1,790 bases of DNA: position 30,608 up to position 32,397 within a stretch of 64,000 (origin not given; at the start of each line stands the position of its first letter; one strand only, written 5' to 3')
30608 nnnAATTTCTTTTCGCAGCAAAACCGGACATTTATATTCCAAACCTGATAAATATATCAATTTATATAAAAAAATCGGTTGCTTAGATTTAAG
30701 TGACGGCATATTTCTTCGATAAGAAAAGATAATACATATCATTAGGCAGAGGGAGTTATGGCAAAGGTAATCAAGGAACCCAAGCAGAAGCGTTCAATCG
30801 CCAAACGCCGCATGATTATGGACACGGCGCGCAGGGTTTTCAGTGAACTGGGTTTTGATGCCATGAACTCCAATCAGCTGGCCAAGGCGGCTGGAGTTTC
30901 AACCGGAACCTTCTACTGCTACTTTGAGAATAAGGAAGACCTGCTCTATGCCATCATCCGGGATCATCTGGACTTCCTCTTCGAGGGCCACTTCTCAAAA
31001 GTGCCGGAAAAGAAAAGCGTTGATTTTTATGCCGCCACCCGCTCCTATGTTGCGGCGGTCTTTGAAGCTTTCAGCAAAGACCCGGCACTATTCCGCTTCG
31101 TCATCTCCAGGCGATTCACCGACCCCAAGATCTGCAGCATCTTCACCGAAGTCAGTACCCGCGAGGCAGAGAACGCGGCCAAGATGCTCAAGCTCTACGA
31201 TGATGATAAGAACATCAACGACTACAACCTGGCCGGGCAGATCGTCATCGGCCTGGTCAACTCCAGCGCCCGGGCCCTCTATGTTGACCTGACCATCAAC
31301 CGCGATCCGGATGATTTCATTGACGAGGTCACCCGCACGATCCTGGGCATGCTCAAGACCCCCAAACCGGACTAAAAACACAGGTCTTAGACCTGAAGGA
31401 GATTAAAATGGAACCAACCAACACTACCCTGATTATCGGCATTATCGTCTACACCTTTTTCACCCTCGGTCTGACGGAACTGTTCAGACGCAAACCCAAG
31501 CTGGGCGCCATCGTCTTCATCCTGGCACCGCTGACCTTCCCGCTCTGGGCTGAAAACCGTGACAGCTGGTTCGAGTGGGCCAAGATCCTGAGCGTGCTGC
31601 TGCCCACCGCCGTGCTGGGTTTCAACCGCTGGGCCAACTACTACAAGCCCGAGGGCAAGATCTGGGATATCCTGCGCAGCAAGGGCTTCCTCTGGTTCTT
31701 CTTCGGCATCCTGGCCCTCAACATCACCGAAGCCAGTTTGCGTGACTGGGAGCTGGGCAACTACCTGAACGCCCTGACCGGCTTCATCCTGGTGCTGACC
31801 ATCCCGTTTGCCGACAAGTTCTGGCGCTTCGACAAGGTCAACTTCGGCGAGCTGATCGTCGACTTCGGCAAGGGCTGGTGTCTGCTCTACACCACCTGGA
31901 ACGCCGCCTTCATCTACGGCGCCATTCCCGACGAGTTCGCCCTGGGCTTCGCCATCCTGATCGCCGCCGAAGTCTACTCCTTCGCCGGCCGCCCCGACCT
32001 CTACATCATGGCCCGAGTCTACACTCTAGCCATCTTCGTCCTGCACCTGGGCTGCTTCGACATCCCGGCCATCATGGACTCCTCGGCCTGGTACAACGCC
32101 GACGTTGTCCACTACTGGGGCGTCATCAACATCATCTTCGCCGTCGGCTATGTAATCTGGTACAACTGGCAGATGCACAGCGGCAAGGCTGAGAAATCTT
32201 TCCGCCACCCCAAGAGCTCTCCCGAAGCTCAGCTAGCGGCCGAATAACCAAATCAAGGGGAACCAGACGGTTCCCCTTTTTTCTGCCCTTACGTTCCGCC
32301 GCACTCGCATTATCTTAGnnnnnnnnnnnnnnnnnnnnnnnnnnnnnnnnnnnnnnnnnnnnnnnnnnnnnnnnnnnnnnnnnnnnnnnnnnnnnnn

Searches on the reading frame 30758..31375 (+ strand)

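Call 79: search_protein_families(library=pfam, proteins=[window:30758-31375:+], max_evalue=0.0001)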
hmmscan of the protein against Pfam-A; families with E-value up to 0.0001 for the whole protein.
window:30758-31375:+ (205 aa): 1 family
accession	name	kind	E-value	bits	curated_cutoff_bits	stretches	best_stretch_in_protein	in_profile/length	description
PF00440.29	TetR_N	-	3.5e-15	55.9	24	1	20-65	1-46/47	Bacterial regulatory proteins, tetR family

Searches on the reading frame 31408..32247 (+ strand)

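Call 79: search_protein_families(library=pfam, proteins=[window:31408-32247:+], max_evalue=0.0001)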
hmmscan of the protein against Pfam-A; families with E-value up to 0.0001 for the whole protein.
window:31408-32247:+ (279 aa): 1 family
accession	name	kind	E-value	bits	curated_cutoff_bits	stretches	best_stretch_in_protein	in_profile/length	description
PF18948.5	DUF5692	-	9.3e-11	41.9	27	1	9-117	8-117/304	Family of unknown function (DUF5692)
